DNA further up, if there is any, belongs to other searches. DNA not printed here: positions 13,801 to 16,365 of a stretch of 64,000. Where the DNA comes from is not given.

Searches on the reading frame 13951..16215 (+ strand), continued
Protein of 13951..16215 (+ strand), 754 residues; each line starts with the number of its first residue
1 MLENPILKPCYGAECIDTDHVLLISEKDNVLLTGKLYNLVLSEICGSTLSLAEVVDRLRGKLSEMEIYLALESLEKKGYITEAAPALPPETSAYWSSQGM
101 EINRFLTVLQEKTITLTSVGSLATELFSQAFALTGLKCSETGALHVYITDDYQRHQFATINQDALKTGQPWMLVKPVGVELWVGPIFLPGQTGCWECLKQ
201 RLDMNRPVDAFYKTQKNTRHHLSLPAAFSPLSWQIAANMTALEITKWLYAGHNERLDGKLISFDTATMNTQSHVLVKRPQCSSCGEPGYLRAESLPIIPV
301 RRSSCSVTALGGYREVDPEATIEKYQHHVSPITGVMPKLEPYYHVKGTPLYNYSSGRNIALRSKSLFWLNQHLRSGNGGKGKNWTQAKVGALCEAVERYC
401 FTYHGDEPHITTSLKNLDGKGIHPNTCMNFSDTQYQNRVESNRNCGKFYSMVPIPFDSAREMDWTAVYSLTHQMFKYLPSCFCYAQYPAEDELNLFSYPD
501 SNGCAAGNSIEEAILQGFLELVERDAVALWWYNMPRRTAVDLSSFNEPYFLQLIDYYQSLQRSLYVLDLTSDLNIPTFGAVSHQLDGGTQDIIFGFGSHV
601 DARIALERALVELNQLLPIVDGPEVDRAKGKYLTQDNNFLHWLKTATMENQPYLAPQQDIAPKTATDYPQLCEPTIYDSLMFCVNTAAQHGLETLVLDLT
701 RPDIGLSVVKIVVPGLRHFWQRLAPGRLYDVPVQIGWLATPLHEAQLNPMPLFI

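Call 79: find_encoding_contigs(protein=P0059, flank=9000, max_places=1)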
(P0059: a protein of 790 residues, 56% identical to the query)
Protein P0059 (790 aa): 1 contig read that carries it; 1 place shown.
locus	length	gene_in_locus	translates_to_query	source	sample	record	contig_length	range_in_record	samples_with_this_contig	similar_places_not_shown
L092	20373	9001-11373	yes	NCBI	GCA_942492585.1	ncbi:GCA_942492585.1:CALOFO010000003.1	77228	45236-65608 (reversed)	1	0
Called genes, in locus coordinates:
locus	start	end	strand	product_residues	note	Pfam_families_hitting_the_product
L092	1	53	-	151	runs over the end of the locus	PF22811:Zn_ribbon_NrdR, PF03477:ATP-cone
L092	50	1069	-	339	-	PF03706:LPG_synthase_TM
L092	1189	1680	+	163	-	PF06803:DUF1232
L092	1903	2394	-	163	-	-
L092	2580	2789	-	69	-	PF14079:DUF4260 (weak)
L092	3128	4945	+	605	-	PF02310:B12-binding (faint), PF04055:Radical_SAM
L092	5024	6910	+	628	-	PF04055:Radical_SAM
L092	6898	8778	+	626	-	PF04055:Radical_SAM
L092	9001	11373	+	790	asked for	PF21084:WHD_DUF4423_like (weak), PF02624:YcaO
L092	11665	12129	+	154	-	-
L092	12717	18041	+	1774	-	PF00069:Pkinase, PF07714:PK_Tyr_Ser-Thr, PF13191:AAA_16, PF01590:GAF, PF13185:GAF_2, PF07228:SpoIIE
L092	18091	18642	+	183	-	PF01584:CheW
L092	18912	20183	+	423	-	PF21710:Spt6_S1 (faint), PF00575:S1 (weak), PF23459:S1_RRP5 (faint), PF00575:S1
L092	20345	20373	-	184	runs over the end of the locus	-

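Call 84: search_protein_families(library=ncbifam, proteins=[L025:7390-7710:+, L031:4222-4551:+, L066:7074-7403:+, L042:910-1251:+, L039:6209-6649:+, L043:8593-9228:+, L029:12273-12875:+, L008:4213-4785:+, L072:6991-7863:+], max_evalue=0.01)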
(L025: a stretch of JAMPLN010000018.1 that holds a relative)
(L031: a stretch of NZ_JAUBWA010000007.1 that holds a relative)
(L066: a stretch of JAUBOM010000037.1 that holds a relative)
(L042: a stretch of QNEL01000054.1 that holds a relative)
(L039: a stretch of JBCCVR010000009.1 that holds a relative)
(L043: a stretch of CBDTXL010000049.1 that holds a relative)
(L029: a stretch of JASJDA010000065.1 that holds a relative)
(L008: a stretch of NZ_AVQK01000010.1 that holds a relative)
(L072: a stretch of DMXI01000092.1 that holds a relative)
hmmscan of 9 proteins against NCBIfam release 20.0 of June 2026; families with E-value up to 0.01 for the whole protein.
L025:7390-7710:+ (107 aa): 0 families

L031:4222-4551:+ (110 aa): 3 families
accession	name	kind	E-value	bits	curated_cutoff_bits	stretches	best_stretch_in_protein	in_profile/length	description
TIGR03793.1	leader_NHLP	domain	3e-07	30.2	50.9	1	15-59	7-51/77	NHLP leader peptide family RiPP precursor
TIGR04351.1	TOMM_nitrile_2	subfamily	3.2e-05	23.4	65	1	14-46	2-34/48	TIGR04351 family putative TOMM peptide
NF038399.1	NH_RiPP_Os17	domain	0.0044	17.1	40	1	13-47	2-36/63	Os1348 family NHLP clan protein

L066:7074-7403:+ (110 aa): 3 families
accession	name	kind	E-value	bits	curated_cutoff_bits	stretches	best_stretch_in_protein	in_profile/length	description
TIGR03793.1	leader_NHLP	domain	4.2e-08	32.9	50.9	1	15-91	7-72/77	NHLP leader peptide family RiPP precursor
TIGR04351.1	TOMM_nitrile_2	subfamily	0.00048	19.6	65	1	14-46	2-34/48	TIGR04351 family putative TOMM peptide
NF038399.1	NH_RiPP_Os17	domain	0.00074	19.6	40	1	13-47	2-36/63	Os1348 family NHLP clan protein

L042:910-1251:+ (114 aa): 2 families
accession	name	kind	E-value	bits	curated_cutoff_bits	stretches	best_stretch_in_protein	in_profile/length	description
TIGR04351.1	TOMM_nitrile_2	subfamily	0.00017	21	65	1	15-42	3-30/48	TIGR04351 family putative TOMM peptide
TIGR01323.1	nitrile_alph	equivalog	0.0014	18.2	249.85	1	15-55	42-79/189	nitrile hydratase subunit alpha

L039:6209-6649:+ (147 aa): 0 families

L043:8593-9228:+ (212 aa): 0 families

L029:12273-12875:+ (201 aa): 0 families

L008:4213-4785:+ (191 aa): 0 families

L072:6991-7863:+ (291 aa): 0 families
